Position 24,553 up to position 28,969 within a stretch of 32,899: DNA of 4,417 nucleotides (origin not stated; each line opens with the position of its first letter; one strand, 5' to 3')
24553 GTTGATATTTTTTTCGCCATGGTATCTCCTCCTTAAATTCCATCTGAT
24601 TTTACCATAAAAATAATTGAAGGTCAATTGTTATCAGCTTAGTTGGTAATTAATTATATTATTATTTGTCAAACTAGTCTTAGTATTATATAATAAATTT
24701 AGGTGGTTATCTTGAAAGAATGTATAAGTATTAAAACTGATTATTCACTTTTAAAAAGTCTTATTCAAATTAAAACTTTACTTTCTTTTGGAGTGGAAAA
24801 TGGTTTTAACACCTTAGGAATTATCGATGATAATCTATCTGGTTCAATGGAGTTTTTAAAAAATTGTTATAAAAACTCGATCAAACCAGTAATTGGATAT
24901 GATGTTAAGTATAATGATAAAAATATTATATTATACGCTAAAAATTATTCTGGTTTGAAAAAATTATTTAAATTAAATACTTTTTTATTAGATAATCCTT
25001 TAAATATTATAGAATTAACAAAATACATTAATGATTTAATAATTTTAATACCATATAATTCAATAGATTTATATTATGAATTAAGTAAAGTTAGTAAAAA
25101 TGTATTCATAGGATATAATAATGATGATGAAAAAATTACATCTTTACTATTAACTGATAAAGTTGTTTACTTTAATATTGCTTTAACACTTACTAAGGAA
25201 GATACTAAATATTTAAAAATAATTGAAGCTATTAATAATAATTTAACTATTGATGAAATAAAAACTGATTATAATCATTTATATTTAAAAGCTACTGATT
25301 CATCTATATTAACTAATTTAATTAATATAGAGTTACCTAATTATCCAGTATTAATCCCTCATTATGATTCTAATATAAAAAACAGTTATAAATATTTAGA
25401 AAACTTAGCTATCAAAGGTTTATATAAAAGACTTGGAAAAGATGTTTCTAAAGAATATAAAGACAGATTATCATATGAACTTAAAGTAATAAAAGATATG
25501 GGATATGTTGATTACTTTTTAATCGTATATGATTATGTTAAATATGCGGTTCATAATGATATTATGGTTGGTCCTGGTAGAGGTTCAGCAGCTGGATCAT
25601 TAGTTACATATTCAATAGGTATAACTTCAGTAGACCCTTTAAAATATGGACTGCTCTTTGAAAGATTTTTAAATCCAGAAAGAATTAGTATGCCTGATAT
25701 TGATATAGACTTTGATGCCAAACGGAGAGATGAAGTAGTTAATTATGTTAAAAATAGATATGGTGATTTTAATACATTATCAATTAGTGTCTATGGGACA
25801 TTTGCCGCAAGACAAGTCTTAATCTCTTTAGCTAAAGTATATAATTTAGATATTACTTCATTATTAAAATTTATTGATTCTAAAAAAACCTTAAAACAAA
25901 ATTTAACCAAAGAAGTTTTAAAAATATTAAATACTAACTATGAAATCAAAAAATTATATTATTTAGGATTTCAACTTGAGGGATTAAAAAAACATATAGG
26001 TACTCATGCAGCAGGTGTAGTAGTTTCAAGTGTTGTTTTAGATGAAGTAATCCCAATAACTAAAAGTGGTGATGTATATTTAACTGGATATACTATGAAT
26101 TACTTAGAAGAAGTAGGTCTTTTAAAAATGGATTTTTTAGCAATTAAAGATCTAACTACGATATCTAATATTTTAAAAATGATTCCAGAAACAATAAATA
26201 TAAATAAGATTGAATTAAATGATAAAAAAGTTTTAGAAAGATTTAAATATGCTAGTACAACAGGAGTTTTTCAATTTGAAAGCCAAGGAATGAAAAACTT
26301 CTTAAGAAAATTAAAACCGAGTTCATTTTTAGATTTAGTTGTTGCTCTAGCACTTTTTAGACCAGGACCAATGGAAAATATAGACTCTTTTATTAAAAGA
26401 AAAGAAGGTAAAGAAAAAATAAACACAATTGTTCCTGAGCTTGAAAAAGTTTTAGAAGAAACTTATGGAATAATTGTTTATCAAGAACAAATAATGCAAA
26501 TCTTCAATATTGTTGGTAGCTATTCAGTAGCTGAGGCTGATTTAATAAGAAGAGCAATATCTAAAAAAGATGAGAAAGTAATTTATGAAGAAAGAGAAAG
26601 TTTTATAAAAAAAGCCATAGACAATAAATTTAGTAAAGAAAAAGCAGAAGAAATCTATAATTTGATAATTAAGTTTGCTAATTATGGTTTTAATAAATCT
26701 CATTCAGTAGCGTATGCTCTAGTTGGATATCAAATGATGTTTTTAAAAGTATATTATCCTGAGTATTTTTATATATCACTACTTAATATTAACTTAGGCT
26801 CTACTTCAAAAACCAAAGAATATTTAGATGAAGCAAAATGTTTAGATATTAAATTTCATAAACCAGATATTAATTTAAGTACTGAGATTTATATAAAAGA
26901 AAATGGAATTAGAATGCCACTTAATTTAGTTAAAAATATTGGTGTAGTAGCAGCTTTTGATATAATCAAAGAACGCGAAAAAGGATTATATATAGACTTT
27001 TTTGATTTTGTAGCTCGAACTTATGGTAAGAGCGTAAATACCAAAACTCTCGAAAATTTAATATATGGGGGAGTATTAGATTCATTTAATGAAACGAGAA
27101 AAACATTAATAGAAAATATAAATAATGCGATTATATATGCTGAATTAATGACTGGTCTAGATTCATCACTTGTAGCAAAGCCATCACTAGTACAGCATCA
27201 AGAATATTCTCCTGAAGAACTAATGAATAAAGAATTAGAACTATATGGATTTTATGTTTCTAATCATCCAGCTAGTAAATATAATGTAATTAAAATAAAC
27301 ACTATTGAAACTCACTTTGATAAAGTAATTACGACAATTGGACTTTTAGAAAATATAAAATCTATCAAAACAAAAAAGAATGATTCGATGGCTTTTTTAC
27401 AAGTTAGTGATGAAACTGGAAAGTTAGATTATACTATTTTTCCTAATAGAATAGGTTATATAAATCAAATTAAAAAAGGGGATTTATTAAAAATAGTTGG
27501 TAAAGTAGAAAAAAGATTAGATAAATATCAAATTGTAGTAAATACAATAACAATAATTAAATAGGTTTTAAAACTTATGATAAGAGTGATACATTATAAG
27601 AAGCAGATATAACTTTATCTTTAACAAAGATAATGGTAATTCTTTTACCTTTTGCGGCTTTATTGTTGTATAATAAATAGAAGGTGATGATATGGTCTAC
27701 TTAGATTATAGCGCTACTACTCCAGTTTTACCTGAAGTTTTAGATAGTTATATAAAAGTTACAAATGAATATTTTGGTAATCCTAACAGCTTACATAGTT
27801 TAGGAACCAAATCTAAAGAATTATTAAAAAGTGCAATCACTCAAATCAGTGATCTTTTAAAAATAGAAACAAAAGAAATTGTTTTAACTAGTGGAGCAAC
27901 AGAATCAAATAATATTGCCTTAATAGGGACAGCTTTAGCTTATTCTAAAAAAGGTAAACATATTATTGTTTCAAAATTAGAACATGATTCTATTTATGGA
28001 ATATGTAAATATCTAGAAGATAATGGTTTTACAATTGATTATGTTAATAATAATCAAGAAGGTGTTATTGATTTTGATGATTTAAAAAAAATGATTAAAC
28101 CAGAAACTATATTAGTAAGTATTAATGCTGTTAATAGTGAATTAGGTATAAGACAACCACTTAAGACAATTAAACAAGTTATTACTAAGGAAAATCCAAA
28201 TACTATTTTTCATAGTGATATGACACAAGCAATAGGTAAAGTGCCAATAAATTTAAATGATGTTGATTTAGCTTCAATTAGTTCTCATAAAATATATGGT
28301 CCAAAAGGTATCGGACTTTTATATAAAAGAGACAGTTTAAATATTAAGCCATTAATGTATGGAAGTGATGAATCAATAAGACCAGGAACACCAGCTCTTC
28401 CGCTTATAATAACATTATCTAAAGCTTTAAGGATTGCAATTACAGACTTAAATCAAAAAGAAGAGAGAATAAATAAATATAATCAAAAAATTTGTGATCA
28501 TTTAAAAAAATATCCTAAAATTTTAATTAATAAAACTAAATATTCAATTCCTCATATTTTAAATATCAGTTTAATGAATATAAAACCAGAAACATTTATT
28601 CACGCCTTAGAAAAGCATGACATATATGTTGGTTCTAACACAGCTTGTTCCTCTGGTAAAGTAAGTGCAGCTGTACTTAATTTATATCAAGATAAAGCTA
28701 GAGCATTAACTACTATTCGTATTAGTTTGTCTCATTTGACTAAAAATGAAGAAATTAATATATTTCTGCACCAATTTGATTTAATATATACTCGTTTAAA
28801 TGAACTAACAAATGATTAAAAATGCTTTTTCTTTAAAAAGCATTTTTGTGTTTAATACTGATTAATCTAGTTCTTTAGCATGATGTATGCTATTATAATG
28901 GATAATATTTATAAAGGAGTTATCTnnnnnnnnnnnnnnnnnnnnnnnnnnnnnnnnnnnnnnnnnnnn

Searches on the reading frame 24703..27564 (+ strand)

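Call 54: search_protein_families(library=pfam, proteins=[window:24703-27564:+], max_evalue=0.001)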
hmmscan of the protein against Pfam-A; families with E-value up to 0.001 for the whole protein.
window:24703-27564:+ (953 aa): 5 families
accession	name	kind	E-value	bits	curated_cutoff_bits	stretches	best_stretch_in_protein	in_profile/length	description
PF07733.18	DNA_pol3_alpha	-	1.3e-84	284.3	23.9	1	230-480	1-260/260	Bacterial DNA polymerase III alpha NTPase domain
PF17657.6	DNA_pol3_finger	-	2.5e-58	196.5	22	1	483-641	1-165/166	Bacterial DNA polymerase III alpha subunit finger domain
PF14579.12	HHH_6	-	1.8e-20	73.4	25.6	1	716-802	2-90/90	Helix-hairpin-helix motif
PF02811.25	PHP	-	2.3e-12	48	26.4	1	10-97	4-97/164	PHP domain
PF01336.31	tRNA_anti-codon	-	1.1e-10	41.7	27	1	885-952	10-75/75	OB-fold nucleic acid binding domain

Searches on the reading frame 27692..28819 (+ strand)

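Call 55: search_protein_families(library=pfam, proteins=[window:27692-28819:+], max_evalue=0.001)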
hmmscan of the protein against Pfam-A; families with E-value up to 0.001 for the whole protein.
window:27692-28819:+ (375 aa): 1 family
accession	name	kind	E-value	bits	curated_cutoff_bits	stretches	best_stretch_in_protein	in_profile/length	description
PF00266.25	Aminotran_5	-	4.1e-66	223.9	21.5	1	2-357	1-370/371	Aminotransferase class-V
